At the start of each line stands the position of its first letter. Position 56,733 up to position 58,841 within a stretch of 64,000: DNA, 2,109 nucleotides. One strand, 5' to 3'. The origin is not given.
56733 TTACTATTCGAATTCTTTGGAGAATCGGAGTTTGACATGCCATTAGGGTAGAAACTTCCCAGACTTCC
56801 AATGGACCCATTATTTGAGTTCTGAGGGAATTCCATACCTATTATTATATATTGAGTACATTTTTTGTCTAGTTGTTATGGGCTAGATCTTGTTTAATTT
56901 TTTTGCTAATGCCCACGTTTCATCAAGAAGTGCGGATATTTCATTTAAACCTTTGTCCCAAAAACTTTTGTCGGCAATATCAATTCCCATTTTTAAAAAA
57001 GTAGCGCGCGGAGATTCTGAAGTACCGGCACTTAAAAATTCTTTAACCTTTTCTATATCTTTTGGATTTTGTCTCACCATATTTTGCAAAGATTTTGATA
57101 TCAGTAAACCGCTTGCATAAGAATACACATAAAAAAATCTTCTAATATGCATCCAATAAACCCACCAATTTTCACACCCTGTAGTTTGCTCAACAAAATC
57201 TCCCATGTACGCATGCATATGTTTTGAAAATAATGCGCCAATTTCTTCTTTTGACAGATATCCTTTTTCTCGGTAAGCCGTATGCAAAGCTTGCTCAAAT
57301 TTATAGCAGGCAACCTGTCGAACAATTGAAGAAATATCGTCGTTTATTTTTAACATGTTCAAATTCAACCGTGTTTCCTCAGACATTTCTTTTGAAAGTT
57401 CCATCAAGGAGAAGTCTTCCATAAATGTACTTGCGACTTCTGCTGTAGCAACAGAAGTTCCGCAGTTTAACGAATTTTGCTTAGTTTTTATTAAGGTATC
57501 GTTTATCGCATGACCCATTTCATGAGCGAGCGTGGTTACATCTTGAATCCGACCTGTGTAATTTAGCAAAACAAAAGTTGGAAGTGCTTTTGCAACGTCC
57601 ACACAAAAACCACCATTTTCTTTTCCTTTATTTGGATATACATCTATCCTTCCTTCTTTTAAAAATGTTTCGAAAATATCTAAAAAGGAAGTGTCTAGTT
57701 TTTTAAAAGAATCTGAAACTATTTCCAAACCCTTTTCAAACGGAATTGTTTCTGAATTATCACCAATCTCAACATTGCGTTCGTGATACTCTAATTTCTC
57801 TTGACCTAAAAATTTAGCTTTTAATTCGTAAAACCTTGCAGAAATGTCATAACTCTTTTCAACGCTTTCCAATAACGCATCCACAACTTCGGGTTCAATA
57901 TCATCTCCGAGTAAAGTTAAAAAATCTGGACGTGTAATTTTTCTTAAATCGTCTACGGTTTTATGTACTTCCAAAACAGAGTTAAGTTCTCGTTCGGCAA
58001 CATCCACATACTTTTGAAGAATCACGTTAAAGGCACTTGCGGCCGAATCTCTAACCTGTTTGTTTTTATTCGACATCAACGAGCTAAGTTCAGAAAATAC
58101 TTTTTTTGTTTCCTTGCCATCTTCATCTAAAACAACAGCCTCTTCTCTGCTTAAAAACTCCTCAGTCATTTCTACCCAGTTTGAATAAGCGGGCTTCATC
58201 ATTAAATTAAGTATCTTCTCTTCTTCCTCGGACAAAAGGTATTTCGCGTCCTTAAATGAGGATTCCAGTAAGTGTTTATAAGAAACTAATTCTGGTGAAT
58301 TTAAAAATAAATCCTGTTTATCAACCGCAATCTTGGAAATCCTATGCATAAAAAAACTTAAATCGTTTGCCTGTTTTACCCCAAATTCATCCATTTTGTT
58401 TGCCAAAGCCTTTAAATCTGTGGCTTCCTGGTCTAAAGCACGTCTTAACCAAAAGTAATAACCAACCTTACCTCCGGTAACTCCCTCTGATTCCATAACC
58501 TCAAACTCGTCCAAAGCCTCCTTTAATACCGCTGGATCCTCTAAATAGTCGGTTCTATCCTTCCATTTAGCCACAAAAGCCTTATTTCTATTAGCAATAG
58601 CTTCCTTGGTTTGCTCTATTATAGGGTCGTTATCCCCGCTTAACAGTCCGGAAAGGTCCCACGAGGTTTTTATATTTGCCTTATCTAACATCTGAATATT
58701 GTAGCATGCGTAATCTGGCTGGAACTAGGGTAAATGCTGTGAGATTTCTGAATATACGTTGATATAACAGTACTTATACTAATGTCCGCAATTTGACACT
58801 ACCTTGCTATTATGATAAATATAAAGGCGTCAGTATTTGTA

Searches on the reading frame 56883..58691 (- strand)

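Call 33: search_protein_families(library=pfam, proteins=[window:56883-58691:-], max_evalue=0.0001)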
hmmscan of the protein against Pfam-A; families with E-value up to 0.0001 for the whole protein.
window:56883-58691:- (602 aa): 2 families
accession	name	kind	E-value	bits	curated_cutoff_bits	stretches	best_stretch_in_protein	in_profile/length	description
PF01432.26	Peptidase_M3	-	3.3e-33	116.2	27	1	205-582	2-455/457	Peptidase family M3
PF08439.15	Peptidase_M3_N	-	2.2e-09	37.8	25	1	123-177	7-62/70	Oligopeptidase F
